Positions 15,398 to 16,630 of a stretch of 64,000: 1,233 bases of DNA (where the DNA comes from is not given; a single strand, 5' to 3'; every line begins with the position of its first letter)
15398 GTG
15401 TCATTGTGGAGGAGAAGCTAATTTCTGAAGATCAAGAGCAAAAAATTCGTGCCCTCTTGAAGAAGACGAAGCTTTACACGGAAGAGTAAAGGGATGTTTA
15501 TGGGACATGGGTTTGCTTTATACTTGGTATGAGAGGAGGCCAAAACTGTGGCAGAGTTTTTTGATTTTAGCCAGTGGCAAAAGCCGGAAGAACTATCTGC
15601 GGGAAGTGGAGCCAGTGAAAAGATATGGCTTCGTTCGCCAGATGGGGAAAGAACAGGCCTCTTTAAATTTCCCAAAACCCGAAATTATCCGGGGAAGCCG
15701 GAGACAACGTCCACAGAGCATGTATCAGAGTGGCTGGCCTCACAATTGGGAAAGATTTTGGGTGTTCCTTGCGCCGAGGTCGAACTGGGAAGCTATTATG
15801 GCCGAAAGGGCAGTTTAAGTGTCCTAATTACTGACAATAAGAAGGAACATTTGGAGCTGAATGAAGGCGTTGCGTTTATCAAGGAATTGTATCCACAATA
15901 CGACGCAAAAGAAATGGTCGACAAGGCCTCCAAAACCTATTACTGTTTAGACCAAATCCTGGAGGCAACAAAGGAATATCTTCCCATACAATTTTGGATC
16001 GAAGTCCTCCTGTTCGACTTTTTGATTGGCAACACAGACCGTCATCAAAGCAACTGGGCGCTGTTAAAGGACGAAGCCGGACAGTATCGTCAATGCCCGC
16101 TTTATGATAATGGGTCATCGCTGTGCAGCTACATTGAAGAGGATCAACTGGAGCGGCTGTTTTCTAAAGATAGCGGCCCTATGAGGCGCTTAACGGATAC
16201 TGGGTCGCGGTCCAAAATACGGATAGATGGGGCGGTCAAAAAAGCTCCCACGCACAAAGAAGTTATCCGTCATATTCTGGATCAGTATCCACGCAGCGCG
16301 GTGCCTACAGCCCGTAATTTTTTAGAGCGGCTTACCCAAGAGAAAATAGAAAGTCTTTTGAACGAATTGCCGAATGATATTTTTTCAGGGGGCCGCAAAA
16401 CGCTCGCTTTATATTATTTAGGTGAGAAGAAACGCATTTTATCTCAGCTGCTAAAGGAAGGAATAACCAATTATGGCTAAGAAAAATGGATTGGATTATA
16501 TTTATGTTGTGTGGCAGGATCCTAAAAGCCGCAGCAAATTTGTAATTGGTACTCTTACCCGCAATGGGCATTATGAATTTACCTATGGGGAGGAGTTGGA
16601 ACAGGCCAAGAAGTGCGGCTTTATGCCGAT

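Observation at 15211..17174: Tricistronic split-Hip kinase module: Phd/YefM-like protein, N-terminally truncated HipA-family kinase, HipS-like::HIRAN protein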

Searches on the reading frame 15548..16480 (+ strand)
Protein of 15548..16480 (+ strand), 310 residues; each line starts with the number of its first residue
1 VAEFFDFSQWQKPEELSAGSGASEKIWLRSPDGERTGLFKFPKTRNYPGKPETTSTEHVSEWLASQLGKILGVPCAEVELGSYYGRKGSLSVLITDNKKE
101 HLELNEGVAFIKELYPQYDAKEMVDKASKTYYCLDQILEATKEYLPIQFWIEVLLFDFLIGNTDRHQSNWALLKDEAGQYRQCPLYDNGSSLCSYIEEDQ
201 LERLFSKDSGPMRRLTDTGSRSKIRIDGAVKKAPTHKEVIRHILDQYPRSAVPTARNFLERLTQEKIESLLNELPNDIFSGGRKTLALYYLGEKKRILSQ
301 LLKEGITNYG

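Call 3: search_protein_families(library=pfam, proteins=[window:15548-16480:+], max_evalue=1)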
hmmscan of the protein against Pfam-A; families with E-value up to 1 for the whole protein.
window:15548-16480:+ (310 aa): 4 families
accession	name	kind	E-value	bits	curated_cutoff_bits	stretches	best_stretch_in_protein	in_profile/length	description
PF07804.18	HipA_C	-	1.3e-12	48.3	30.5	1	20-211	4-180/213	HipA-like C-terminal domain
PF20613.4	HipA_2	-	5.7e-07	29.5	27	1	52-169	32-127/240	HipA-like kinase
PF00454.33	PI3_PI4_kinase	-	0.031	14.6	27.1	1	155-216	139-190/241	Phosphatidylinositol 3- and 4-kinase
PF06702.18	Fam20C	-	0.035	14.2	26.8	1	146-195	88-134/218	Golgi casein kinase, C-terminal, Fam20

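Call 4: search_protein_families(library=ncbifam, proteins=[window:15548-16480:+], max_evalue=1)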
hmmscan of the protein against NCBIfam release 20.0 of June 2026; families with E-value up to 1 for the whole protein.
window:15548-16480:+ (310 aa): 1 family
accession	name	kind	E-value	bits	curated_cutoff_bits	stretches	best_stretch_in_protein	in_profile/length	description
NF007297.0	PRK09775.1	equivalog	0.00036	19.4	401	1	155-187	336-368/446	type II toxin-antitoxin system HipA family toxin YjjJ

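Call 5: search_protein_families(library=padloc, proteins=[window:15548-16480:+], max_evalue=1)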
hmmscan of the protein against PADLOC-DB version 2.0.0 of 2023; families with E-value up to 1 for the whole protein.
window:15548-16480:+ (310 aa): 9 families
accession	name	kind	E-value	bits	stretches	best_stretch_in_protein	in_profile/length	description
PDLC04339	PDC-M03A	-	2.7e-94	313.8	1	5-303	3-289/293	-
PDLC04340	PDC-M03A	-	1.5e-55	186.6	1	1-304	1-278/280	-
PDLC04342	PDC-M03A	-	1.6e-39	134.3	1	3-297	5-292/299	-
PDLC04344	PDC-M03A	-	1.6e-35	121.1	1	19-301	20-301/305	-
PDLC04345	PDC-M03A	-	7.7e-30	102.2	1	21-283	19-283/302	-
PDLC04343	PDC-M03A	-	3.1e-17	60.7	1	21-299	92-367/370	-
PDLC04338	PDC-M03A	-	2.9e-11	41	1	4-295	106-401/428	-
PDLC04337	PDC-M03A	-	1.9e-07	28.9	1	146-287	86-230/250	-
PDLC04341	PDC-M03A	-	7.5e-07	26.9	1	151-211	150-213/294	-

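Call 12: find_homologous_proteins(query=window:15548-16480:+, max_evalue=0.00001)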
Query window:15548-16480:+ (310 aa): 773 proteins with E <= 0.00001 among 1697 candidates; the best 120 are listed.
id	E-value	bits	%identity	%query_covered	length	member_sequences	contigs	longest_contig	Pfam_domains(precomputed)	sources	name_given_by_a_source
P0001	2.4e-203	692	99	100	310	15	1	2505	PF07804.19,PF20613.5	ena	-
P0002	2.0e-175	600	83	100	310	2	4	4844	PF07804.19,PF20613.5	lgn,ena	-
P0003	2.6e-173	594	83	100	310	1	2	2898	PF07804.19,PF20613.5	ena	-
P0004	1.5e-172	591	82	100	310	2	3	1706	PF07804.19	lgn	-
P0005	1.2e-171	588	83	100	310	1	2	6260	PF07804.19,PF20613.5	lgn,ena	-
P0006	4.6e-171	586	81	100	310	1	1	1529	PF07804.19,PF20613.5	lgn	-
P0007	2.0e-170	584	82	100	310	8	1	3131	PF07804.19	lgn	-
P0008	3.8e-170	583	81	100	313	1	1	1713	PF07804.19,PF20613.5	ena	-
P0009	7.1e-170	582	82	98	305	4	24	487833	PF07804.19,PF20613.5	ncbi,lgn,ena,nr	ncbi:MAG: hypothetical protein HFF06_06280 [Oscillospiraceae bacterium]|nr:hypothetical protein [Osc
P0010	2.5e-168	577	81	100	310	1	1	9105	PF07804.19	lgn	-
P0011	2.2e-162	558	78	100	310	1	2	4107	PF07804.19,PF20613.5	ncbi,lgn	-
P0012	8.8e-157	539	76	100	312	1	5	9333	PF07804.19,PF20613.5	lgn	-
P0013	3.3e-137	475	67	100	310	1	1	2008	PF07804.19,PF20613.5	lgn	-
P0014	2.7e-128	446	64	100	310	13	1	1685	PF07804.19,PF20613.5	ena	-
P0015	1.7e-127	443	65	100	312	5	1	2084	PF07804.19,PF20613.5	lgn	-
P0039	1.1e-79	286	46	98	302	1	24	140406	PF07804.19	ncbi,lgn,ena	-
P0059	5.1e-77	277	45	97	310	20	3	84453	PF07804.19,PF20613.5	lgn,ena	-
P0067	2.5e-76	275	46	98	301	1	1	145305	PF07804.19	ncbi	-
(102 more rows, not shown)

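Call 16: find_related_loci(query=A1, collection=genome_contigs, flank=5000)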
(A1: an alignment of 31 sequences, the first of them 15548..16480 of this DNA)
Query A1 (310 aa) in genome_contigs; peptide patterns used: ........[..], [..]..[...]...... (x = any residue, [..] = any of these).
252 stretches matched a pattern; 214 encode a relative of the query (tblastn E <= 1e-3); the best 80 are kept; 80 distinct loci.
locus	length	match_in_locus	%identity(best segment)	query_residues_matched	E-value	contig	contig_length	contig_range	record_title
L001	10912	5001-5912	82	1-304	4e-174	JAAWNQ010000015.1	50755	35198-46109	MAG: Oscillospiraceae bacterium isolate ABMPRH_151_3 SL341409_scaffold_971, whole genome shotgun sequence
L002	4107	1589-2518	78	1-310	5e-174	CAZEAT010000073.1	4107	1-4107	MAG TPA_asm: uncultured Holosporaceae bacterium isolate SRP199465_co1_528 genome assembly, contig: NODE_57336_length_410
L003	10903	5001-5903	46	1-303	1e-87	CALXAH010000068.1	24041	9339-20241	MAG: uncultured Gemmiger sp. isolate BRZ_NC__bin37 genome assembly, contig: BRZ_NC__NODE_1517_length_24041_cov_10.701427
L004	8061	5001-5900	49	1-305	2e-86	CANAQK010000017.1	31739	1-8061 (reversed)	MAG TPA_asm: uncultured Clostridia bacterium isolate SRR14836542_bin.14_metawrap_v1.3_MAG genome assembly, contig: NODE.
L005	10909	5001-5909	48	1-305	3e-90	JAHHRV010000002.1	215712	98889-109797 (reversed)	MAG: Oscillospiraceae bacterium isolate MAG039 MAG039_2, whole genome shotgun sequence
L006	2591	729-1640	46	3-309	3e-86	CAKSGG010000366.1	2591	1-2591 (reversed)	MAG: uncultured Clostridia bacterium isolate REFINED_METABAT215_TOP10_CONTIGS_1500_ASSEMBLY_K77_MERGED__Hadza_PheChl_Fib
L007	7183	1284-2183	47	1-304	2e-83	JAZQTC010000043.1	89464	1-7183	MAG: Acutalibacteraceae bacterium isolate T1900045194_TC20190190.MAGScoT_cleanbin_000014 SGB_5305_k141_257514, whole gen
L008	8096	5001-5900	46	1-304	2e-83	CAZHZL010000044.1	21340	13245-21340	MAG TPA_asm: uncultured Oscillospiraceae bacterium isolate SRP315200_co1_221 genome assembly, contig: NODE_4373_length_2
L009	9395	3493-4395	45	1-305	8e-83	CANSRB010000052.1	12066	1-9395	MAG TPA_asm: uncultured Clostridia bacterium isolate SRR15510232_bin.45_metawrap_v1.3_MAG genome assembly, contig: NODE.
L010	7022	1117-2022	47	1-304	7e-83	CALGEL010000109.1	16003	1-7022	MAG TPA_asm: uncultured Clostridia bacterium isolate SRR6425824_bin.7_CONCOCT_v1.1_MAG genome assembly, contig: ERZ17676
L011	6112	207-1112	45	1-304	9e-82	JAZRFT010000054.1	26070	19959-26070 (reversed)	MAG: Acutalibacteraceae bacterium isolate T1900045494_YK20190188.MAGScoT_cleanbin_000031 SGB_7410_k141_1703368, whole ge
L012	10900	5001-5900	46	1-302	4e-82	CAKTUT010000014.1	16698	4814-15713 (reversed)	MAG: uncultured Oscillospiraceae bacterium isolate REFINED_METABAT215_TOP10_CONTIGS_1500_ASSEMBLY_K77_MERGED__Hadza_MoBi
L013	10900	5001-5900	46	1-304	2e-81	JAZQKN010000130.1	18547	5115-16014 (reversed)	MAG: Acutalibacteraceae bacterium isolate T1900044614_TS20190080.MAGScoT_cleanbin_000022 SGB_831_k141_3082093, whole gen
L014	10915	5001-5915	45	1-308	4e-81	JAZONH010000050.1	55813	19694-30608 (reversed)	MAG: Acutalibacteraceae bacterium isolate T1900045641_YK20190335.MAGScoT_cleanbin_000003 SGB_8130_k141_1560726, whole ge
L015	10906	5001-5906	45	1-304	2e-80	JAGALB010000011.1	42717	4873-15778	MAG: Ruminiclostridium sp. isolate RGIG8540 Water_deer_Cecum-2__c109868, whole genome shotgun sequence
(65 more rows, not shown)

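Call 28: search_solved_structures(query=window:15548-16480:+, max_evalue=0.01, show_alignments=2)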
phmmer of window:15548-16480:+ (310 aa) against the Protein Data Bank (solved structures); distinct sequences matched with E-value up to 0.01: 1.
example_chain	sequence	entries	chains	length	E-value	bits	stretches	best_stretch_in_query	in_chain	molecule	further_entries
3akj_A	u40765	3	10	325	1.6e-07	34.2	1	40-200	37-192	CtkA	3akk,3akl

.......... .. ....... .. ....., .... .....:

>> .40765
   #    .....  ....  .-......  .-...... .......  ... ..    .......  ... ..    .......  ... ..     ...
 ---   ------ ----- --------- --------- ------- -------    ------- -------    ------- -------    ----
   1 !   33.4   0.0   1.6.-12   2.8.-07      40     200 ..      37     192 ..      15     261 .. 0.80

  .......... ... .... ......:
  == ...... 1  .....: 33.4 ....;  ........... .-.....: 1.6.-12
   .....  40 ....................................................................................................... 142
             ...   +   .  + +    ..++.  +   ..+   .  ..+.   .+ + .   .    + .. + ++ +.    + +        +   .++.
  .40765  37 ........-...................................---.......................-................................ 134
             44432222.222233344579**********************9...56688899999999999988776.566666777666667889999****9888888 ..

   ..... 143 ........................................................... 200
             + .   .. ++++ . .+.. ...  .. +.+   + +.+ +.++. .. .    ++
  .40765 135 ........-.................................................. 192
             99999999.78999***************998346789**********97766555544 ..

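Call 41: find_related_loci(query=A1, collection=viral_contigs, flank=6000)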
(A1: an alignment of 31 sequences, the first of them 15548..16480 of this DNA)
Query A1 (310 aa) in viral_contigs; peptide patterns used: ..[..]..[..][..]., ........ (x = any residue, [..] = any of these).
27 stretches matched a pattern; 10 encode a relative of the query (tblastn E <= 1e-3); 10 distinct loci.
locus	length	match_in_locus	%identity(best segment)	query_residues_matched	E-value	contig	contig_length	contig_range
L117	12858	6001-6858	40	5-302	8e-68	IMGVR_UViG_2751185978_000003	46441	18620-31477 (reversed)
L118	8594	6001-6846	41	6-298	2e-66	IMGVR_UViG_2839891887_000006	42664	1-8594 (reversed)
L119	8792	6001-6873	42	6-302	1e-66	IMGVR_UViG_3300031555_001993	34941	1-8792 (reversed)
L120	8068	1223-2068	38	6-300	8e-62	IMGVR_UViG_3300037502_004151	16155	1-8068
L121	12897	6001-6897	36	1-304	2e-60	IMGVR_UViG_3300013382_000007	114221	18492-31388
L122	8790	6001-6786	38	6-280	1e-58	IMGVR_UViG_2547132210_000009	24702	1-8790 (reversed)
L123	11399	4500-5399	36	3-302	1e-56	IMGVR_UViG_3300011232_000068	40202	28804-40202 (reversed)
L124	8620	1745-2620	37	1-301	4e-56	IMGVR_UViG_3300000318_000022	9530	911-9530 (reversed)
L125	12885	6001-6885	30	1-301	9e-44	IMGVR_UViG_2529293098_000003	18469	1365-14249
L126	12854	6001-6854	36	1-294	6e-40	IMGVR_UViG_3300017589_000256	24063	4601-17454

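Call 43: predict_structure(alignment_id=A1)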
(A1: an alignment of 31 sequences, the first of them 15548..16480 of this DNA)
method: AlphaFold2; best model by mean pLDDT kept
length: 310 residues; sequences in the alignment: 31
mean_pLDDT: 86.8   pTM: 0.86
mean pLDDT of the five models: 86.8, 86.4, 85.8, 85.4, 84.2
residues with pLDDT >= 90: 175; 70-90: 105; 50-70: 23; < 50: 7
segments of 3 or more residues with pLDDT < 50: 166-168, 308-310
pLDDT, mean of each block of 10 residues (from residue 1): 91 72 78 89 82 83 93 91 93 74 82 89 92 91 92 91 61 88 73 80 92 92 91 93 95 97 97 92 94 96 69
secondary structure, 60 per line:
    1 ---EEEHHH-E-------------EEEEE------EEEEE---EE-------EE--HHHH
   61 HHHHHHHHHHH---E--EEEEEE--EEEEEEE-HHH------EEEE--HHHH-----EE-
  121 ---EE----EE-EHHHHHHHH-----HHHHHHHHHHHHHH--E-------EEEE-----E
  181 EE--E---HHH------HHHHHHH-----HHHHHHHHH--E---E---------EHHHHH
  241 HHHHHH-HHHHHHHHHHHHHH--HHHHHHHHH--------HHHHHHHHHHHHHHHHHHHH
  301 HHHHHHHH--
elements in order: E4-6 E25-29 E36-40 H57-71 E78-83 E86-92 E103-106 H109-112 H134-141 H147-160 E171-174 E180-182 H198-204 H210-218 H236-246 H248-261 H264-272 H281-308
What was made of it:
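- On HipA-family Ser/Thr kinases (Pfam HipA_C): AF2 pLDDT 86.8, pTM 0.86 (call 43).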

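Call 47: fold_search(model_id=the predicted structure, library=pdb)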
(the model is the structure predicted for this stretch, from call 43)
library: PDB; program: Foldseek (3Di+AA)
matches with E <= 10: 610; with E <= 0.001: 39
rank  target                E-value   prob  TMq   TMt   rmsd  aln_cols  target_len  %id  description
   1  3akk_C                9.7e-14  1.00  0.76  0.82   3.9       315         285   20  Crystal structure of A Helicobacter pylori proinflammatory kinase CtkA (released 2010-12-01)
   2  3akl_A                1.1e-12  1.00  0.74  0.81   3.9       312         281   20  Crystal structure of A Helicobacter pylori proinflammatory kinase CtkA (released 2010-12-01)
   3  3akk_D                2.3e-12  1.00  0.76  0.81   3.7       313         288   19  Crystal structure of A Helicobacter pylori proinflammatory kinase CtkA (released 2010-12-01)
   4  3akk_A                2.5e-12  1.00  0.78  0.81   3.5       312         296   19  Crystal structure of A Helicobacter pylori proinflammatory kinase CtkA (released 2010-12-01)
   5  3akk_B                3.1e-12  1.00  0.76  0.81   3.7       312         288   19  Crystal structure of A Helicobacter pylori proinflammatory kinase CtkA (released 2010-12-01)
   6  3akj_A                6.2e-12  1.00  0.72  0.80   4.2       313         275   19  Crystal structure of A Helicobacter pylori proinflammatory kinase CtkA (released 2010-12-01)
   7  3akl_C                9.0e-12  1.00  0.75  0.82   3.8       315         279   19  Crystal structure of A Helicobacter pylori proinflammatory kinase CtkA (released 2010-12-01)
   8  2wiu_A                4.9e-07  1.00  0.53  0.40   6.2       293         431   16  Mercury-modified bacterial persistence regulator hipBA (released 2009-07-28)
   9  3tpv                  1.4e-06  1.00  0.56  0.43   6.0       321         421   16  Structure of pHipA bound to ADP (released 2012-10-03)
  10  3tpe                  2.1e-06  1.00  0.58  0.44   6.9       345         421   18  The phipa p3121 structure (released 2012-10-03)
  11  2wiu_C                2.9e-06  1.00  0.53  0.42   9.5       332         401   15  Mercury-modified bacterial persistence regulator hipBA (released 2009-07-28)
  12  4pu3_A                3.8e-06  1.00  0.59  0.44   7.6       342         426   13  Shewanella oneidensis MR-1 Toxin Antitoxin System HipA, HipB and its operator DNA complex (space group P212121) (released 2014-08-06)
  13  4pu5                  5.6e-06  1.00  0.57  0.42   6.0       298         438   13  Shewanella oneidensis Toxin Antitoxin System Toxin Protein HipA Bound with AMPPNP and Mg (released 2014-08-06)
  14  3dnt_A                7.7e-06  1.00  0.51  0.40   6.4       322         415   16  structures of MDT proteins (released 2009-01-27)
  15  7vkc                  1.0e-05  1.00  0.53  0.52   6.7       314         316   14  Crystal structure of a bacterial Ser/Thr kinase (released 2022-06-29)
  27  7ab3_C                5.1e-05  1.00  0.48  0.45   9.9       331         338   12  Crystal structure of the Escherichia coli toxin-antitoxin system HipBST (HipT S57A) (released 2022-01-12)
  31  7ab3_F                6.7e-05  1.00  0.48  0.45  10.0       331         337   12  Crystal structure of the Escherichia coli toxin-antitoxin system HipBST (HipT S57A) (released 2022-01-12)
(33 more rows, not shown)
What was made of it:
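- On HipA-family Ser/Thr kinases (Pfam HipA_C): Foldseek probability 1.00 to CtkA, HipA (2wiu, 3tpv, 4pu3) and HipT (8ezr_B, 7ab3) (call 47).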

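Call 56: search_solved_structures(query=A1, max_evalue=1, show_alignments=4)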
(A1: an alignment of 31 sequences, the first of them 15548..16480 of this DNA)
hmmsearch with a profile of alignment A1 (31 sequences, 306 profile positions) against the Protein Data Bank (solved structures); distinct sequences matched with E-value up to 1: 29.
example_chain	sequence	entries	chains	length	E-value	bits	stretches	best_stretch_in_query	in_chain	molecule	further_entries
3akj_A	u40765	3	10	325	1.2e-14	57.3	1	31-290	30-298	CtkA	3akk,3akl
8ezr_B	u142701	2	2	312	0.0011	21.3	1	126-188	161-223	HipT(Lp)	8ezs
7vkb_A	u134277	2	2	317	0.0011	21.3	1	126-188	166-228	HipA_C domain-containing protein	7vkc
5xom_A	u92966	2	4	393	0.0029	19.9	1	114-163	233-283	Glycosaminoglycan xylosylkinase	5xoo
7wcf_A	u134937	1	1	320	0.0082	18.4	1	126-188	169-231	HipA_C domain-containing protein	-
5wrr_A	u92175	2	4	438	0.014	17.6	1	143-160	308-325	Pseudokinase FAM20A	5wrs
5yh2_A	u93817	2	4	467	0.015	17.5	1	143-160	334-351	Pseudokinase FAM20A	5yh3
4kqa_A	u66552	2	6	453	0.021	17.1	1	114-160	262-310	Protein H03A11.1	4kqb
3tpd_A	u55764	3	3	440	0.057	15.6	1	133-187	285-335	Serine/threonine-protein kinase HipA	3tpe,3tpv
2wiu_A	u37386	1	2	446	0.059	15.6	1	133-187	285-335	PROTEIN HIPA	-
5yh3_C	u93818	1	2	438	0.15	14.2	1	143-160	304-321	Extracellular serine/threonine protein kinase FAM20C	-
5yh0_A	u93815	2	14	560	0.22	13.7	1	143-160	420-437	DrFam20C1 | Family with sequence similarity 20, member Ca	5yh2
4pu5_A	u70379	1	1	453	0.22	13.7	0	137-184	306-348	Toxin-antitoxin system toxin HipA family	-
4pu3_A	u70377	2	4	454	0.22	13.7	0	137-184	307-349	Toxin-antitoxin system toxin HipA family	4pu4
4v83_BU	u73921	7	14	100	0.26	13.5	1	71-115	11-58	50S ribosomal protein L24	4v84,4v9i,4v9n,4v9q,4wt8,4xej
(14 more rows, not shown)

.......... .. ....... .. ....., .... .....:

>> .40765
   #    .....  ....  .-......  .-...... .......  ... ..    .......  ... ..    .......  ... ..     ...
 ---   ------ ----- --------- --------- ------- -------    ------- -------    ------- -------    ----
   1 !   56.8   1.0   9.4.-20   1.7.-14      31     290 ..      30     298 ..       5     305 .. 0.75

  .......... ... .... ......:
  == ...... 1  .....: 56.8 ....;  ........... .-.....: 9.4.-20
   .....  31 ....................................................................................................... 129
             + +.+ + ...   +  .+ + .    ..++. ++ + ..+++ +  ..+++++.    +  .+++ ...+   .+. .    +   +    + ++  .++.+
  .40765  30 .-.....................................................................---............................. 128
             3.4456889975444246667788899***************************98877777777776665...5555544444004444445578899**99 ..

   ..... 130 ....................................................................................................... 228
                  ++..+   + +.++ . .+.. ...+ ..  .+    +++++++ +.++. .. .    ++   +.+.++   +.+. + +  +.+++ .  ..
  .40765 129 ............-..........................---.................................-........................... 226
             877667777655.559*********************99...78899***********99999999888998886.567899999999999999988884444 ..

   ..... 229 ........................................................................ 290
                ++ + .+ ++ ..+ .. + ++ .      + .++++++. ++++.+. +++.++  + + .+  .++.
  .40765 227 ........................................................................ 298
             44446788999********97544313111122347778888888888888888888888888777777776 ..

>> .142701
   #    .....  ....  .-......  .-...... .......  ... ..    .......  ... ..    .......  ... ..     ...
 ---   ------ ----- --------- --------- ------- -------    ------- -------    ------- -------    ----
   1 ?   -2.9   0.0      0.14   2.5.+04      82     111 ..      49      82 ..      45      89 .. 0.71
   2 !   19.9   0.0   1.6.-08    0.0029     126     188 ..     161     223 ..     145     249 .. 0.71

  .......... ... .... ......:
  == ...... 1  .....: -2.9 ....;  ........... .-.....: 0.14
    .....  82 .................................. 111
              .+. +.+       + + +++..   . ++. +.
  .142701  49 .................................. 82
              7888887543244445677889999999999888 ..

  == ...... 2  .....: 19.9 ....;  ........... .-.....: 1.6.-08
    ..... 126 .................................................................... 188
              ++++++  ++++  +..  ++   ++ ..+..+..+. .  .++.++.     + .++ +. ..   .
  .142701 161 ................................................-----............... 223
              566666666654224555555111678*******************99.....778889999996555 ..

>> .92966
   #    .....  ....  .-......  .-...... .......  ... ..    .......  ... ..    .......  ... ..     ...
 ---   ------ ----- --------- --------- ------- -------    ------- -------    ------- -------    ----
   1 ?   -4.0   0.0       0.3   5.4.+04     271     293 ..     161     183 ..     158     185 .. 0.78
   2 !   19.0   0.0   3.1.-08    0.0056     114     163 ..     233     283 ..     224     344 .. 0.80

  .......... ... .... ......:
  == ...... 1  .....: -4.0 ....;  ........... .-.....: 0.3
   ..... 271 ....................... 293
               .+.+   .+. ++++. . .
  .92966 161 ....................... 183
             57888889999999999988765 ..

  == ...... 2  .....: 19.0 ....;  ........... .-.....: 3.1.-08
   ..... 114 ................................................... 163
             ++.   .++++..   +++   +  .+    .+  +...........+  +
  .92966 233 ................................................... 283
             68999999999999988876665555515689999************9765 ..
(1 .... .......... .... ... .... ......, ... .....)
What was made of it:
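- On HipA-family Ser/Thr kinases (Pfam HipA_C): The catalytic segment aligns to HipT(Lp) and HipA (call 56).
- On HipBST: HipT matches are weak (TMq 0.47-0.52, call 47; profile E 1e-3 over 63 residues, call 56).
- Closest known: CtkA. Same: The closest solved structure and sequence for the kinase (Foldseek TM 0.76-0.82; profile E 1.2e-14 over residues 31-290; calls 47, 56).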

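Call 74: find_encoding_contigs(protein=P0039, flank=6000, max_places=2)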
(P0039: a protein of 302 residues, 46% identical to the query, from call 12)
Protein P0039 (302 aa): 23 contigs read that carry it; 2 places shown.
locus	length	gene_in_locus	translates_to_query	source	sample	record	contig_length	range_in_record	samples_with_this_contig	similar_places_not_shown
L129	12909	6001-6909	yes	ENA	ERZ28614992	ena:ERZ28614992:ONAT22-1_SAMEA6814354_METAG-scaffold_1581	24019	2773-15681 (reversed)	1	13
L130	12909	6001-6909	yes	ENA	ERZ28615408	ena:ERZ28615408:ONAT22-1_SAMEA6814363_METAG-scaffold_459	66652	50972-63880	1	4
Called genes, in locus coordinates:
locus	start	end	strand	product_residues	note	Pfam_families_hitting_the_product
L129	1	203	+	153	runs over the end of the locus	PF05105:Phage_holin_4_1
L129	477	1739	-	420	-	-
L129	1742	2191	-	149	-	PF12957:DUF3846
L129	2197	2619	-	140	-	PF19552:DUF6075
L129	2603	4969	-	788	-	PF12846:AAA_10, PF19044:P-loop_TraG (faint)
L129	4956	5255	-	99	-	PF12666:PrgI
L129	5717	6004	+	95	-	-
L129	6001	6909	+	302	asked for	PF07804:HipA_C (weak)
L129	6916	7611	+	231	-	PF13657:Couple_hipA (weak), PF08797:HIRAN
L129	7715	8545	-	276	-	PF19478:TrbL_2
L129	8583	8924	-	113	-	PF04956:TrbC (faint)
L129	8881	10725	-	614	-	PF02534:T4SS-DNA_transf, PF10412:TrwB_AAD_bind, PF12696:TraG-D_C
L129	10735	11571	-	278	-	-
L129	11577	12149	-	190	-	PF12687:DUF3801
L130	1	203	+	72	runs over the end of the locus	PF05105:Phage_holin_4_1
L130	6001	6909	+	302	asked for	PF07804:HipA_C (weak)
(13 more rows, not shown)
